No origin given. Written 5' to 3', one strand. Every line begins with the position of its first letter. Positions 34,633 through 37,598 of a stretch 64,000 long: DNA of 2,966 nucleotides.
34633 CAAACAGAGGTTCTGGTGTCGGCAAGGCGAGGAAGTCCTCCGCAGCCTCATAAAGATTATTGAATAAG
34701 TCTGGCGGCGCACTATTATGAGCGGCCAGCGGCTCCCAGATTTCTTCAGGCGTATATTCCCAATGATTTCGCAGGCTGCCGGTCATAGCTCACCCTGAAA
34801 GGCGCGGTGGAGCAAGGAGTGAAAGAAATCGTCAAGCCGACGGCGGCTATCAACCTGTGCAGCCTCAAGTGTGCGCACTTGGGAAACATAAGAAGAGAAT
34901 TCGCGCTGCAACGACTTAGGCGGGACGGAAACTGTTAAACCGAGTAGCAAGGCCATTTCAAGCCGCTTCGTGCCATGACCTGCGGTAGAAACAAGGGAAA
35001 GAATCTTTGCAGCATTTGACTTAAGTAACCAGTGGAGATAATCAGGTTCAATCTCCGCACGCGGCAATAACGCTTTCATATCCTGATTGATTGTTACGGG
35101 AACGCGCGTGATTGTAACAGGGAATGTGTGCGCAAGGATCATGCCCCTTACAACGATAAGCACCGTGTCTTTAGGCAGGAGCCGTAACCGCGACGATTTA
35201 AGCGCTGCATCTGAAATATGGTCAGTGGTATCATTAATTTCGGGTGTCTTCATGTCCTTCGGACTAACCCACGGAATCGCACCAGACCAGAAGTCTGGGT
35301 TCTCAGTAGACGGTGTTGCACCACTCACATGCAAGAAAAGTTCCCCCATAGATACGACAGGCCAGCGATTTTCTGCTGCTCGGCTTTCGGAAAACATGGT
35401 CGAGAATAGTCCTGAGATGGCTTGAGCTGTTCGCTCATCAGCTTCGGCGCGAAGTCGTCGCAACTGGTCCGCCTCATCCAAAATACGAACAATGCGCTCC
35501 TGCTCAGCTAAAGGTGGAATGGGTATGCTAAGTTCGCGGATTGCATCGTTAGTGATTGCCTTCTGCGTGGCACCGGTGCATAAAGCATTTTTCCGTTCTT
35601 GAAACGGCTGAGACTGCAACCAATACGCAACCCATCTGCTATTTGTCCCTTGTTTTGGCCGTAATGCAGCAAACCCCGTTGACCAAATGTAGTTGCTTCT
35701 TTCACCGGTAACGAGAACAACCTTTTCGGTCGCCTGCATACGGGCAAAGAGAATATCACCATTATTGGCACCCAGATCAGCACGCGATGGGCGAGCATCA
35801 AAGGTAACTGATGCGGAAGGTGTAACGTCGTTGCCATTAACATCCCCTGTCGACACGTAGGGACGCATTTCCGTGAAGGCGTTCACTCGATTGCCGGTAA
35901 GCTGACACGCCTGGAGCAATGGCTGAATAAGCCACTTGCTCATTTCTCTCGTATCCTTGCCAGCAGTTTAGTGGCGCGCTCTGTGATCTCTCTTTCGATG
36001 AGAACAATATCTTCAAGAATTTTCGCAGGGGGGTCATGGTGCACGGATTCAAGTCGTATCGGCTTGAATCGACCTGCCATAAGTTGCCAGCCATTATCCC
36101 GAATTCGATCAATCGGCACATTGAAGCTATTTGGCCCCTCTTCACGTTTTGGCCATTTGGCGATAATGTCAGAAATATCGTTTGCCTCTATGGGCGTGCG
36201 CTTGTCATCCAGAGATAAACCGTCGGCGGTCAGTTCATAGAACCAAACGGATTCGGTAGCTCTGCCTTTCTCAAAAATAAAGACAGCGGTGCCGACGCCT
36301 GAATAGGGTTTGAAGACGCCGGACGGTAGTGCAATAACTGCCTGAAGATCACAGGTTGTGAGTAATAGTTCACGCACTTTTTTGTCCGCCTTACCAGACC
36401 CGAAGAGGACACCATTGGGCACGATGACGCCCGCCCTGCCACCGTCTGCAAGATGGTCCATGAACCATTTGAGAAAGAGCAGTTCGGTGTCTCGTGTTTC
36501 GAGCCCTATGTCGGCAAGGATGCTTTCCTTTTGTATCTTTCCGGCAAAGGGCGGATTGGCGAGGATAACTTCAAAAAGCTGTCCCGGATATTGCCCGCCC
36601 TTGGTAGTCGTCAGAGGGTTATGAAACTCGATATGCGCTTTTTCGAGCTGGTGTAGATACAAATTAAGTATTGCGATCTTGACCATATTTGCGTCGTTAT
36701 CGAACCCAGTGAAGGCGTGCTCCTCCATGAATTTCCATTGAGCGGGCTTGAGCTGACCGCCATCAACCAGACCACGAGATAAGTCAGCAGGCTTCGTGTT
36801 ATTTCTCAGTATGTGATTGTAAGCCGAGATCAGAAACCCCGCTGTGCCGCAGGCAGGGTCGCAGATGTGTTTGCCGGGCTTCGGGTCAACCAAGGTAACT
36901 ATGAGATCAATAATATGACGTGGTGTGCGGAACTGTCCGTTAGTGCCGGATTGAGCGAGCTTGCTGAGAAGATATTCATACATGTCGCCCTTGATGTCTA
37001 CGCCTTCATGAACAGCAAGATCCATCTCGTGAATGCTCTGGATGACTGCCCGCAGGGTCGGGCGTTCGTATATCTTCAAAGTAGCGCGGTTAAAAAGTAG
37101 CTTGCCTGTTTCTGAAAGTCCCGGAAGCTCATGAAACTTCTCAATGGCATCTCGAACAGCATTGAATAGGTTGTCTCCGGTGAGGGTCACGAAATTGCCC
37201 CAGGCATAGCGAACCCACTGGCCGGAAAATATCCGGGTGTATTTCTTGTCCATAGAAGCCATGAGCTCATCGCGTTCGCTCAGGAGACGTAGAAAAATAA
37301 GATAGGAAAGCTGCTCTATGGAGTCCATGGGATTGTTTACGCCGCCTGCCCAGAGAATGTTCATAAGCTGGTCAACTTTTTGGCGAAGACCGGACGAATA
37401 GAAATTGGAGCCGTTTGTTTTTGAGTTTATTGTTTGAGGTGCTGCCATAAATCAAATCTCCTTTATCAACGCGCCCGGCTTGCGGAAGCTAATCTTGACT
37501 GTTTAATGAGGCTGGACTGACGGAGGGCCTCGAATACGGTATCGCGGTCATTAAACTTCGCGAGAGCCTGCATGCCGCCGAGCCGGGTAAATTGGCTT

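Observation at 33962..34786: Family-less 274-aa gene translationally coupled to hsdS: candidate fourth component of the type I R-M operon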

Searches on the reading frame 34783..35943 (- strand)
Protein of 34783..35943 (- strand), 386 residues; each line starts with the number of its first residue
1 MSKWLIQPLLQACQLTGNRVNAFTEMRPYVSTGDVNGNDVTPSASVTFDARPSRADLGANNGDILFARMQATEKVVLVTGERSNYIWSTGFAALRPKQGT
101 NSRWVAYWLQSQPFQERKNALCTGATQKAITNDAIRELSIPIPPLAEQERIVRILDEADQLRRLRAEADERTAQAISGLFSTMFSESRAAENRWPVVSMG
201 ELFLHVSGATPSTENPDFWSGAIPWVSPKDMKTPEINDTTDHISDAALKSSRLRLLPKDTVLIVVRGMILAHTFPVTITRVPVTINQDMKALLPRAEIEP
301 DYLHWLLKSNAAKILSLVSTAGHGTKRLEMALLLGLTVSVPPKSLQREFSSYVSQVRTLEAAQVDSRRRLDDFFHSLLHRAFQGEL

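Call 3: search_protein_families(library=pfam, proteins=[window:34783-35943:-], max_evalue=1)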
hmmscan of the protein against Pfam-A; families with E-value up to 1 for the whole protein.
window:34783-35943:- (386 aa): 2 families
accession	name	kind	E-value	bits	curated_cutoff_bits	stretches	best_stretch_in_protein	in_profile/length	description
PF01420.25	Methylase_S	-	5.5e-27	95.5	22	2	26-160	31-154/168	Type I restriction modification DNA specificity domain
PF02258.22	SLT_beta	-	0.18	12.3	27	1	2-21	33-52/70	Shiga-like toxin beta subunit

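Call 4: search_protein_families(library=padloc, proteins=[window:34783-35943:-], max_evalue=1)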
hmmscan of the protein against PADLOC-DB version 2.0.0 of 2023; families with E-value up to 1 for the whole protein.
window:34783-35943:- (386 aa): 135 families (the best 25 are shown)
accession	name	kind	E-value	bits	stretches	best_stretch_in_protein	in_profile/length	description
PDLC03062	Specificity_I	-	7.6e-55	184.6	1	91-386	95-375/375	Type I specificity subunit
PDLC03090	Specificity_I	-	1.7e-44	150.8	2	194-386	237-431/434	Type I specificity subunit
PDLC03108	Specificity_I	-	1.9e-44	150.7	3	192-321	35-163/452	Type I specificity subunit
PDLC03084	Specificity_I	-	5.9e-44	149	1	9-386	11-390/392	Type I specificity subunit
PDLC04137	mad5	-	2.1e-43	147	1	28-358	33-370/392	mads_5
PDLC03162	Specificity_I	-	2.2e-41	140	1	88-386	99-414/431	Type I specificity subunit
PDLC03194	Specificity_I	-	2.5e-41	140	3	27-185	39-195/391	Type I specificity subunit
PDLC03107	Specificity_I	-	2.5e-39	133.5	1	28-386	32-392/392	Type I specificity subunit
PDLC03142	Specificity_I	-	3.1e-38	129.8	2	191-358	44-213/483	Type I specificity subunit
PDLC03069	Specificity_I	-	1.6e-37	127.6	1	59-386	58-387/387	Type I specificity subunit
PDLC03075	Specificity_I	-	7e-37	125.1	1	127-341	135-344/407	Type I specificity subunit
PDLC03057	Specificity_I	-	2.1e-35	120.3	1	57-355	75-370/407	Type I specificity subunit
PDLC03105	Specificity_I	-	2.8e-34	117.3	2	24-168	265-412/448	Type I specificity subunit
PDLC03119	Specificity_I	-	3.5e-34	116.3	3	58-201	65-205/393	Type I specificity subunit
PDLC03100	Specificity_I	-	4e-34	116.7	2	168-384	170-390/392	Type I specificity subunit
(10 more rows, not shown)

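Call 77: search_protein_families(library=ncbifam, proteins=[window:34783-35943:-], max_evalue=0.001)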
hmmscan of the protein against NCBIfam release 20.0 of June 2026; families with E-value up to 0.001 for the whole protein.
window:34783-35943:- (386 aa): 2 families
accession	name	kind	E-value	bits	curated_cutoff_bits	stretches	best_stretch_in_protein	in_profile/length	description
NF007278.0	PRK09737.1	equivalog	9.3e-15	54.3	662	2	58-155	280-382/461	type I restriction-modification system specificity subunit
NF047740.1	antiphage_MADS5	equivalog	3.2e-13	49.3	400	1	52-177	326-454/461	methylation-associated defense system restriction endonuclease subunit S MAD5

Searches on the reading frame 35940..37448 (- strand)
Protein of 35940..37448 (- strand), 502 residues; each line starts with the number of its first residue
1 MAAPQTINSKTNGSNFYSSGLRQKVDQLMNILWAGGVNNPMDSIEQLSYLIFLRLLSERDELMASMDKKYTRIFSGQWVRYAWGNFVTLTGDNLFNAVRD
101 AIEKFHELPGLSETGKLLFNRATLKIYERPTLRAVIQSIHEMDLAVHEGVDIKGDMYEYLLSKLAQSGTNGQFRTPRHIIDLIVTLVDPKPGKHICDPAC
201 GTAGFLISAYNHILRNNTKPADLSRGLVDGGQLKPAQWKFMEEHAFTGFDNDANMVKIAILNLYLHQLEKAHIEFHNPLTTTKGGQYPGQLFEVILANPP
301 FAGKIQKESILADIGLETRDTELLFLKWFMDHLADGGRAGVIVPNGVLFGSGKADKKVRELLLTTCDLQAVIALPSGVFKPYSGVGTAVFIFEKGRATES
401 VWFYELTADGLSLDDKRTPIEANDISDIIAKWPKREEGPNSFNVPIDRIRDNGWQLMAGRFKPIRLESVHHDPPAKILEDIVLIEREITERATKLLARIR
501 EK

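Call 3: search_protein_families(library=pfam, proteins=[window:35940-37448:-], max_evalue=1)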
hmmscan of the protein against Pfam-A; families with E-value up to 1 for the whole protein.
window:35940-37448:- (502 aa): 7 families
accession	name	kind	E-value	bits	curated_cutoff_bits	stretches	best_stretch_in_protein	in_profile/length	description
PF02384.22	N6_Mtase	-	5e-57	194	20.4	1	151-461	4-302/311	N-6 DNA Methylase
PF12161.14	HsdM_N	-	1.6e-09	38.9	24.5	1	21-138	1-134/135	HsdM N-terminal domain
PF01170.24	UPF0020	-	2.3e-08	34.4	22.3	1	183-311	20-141/197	RMKL-like, methyltransferase domain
PF07669.17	Eco57I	-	4.2e-08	33.9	25.3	1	289-378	72-170/171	Eco57I restriction-modification methylase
PF20473.4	MmeI_Mtase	-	0.00048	19.8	27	1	194-268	22-87/259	MmeI, DNA-methyltransferase domain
PF05175.20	MTS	-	0.0089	16.1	23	1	231-307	43-114/170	Methyltransferase small domain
PF13847.12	Methyltransf_31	-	0.075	13.1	27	1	190-306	2-89/145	Methyltransferase domain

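Call 4: search_protein_families(library=padloc, proteins=[window:35940-37448:-], max_evalue=1)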
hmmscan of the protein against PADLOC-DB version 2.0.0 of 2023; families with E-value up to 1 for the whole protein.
window:35940-37448:- (502 aa): 64 families (the best 25 are shown)
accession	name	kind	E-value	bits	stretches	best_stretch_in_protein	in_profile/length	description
PDLC03021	MTase_I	-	3.3e-137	456.3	1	21-497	7-487/491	Type I methyltransferase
PDLC03026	MTase_I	-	7.4e-72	241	1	21-471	6-427/487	Type I methyltransferase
PDLC03025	MTase_I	-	6.7e-66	221.1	1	35-452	18-437/569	Type I methyltransferase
PDLC04134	mad2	-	4.2e-49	165.7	1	21-432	141-484/492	mads_2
PDLC03036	MTase_I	-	4.9e-39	132.2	1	129-408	170-445/635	Type I methyltransferase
PDLC03034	MTase_I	-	1.2e-32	111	2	132-263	289-419/672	Type I methyltransferase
PDLC03022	MTase_I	-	3.9e-28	96.3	2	287-473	295-485/857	Type I methyltransferase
PDLC03018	MTase_I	-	1.9e-26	90.7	3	117-213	256-349/749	Type I methyltransferase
PDLC03318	MTase_II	-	1.8e-24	84.1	2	46-279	228-459/723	Type II methyltransferase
PDLC03031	MTase_I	-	3.2e-24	83.2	1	133-394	143-403/834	Type I methyltransferase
PDLC03035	MTase_I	-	5e-23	79.5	1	85-399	91-392/653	Type I methyltransferase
PDLC03027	MTase_I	-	6.1e-23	79.2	2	247-461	211-436/810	Type I methyltransferase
PDLC03218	MTase_II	-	1.3e-20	71.5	1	142-401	238-488/532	Type II methyltransferase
PDLC03240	MTase_II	-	9.4e-20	68.9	2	245-397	232-385/511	Type II methyltransferase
PDLC03032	MTase_I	-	2.7e-19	66.7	2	248-461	214-438/1001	Type I methyltransferase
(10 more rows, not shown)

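Call 77: search_protein_families(library=ncbifam, proteins=[window:35940-37448:-], max_evalue=0.001)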
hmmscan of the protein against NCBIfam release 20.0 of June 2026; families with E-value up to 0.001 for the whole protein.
window:35940-37448:- (502 aa): 3 families
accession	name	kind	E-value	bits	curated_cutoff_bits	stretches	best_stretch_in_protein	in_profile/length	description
NF047738.1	antiphage_MADS2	equivalog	3.1e-34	118.3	720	1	43-393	199-565/654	methylation-associated defense system DNA methyltransferase MAD2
TIGR00497.1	hsdM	equivalog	1.3e-19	70.3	242.75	2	256-461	264-485/515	type I restriction-modification system subunit M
NF033452.1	BREX_1_MTaseX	exception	0.00046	18.1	500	0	290-404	506-626/1210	BREX-1 system adenine-specific DNA-methyltransferase PglX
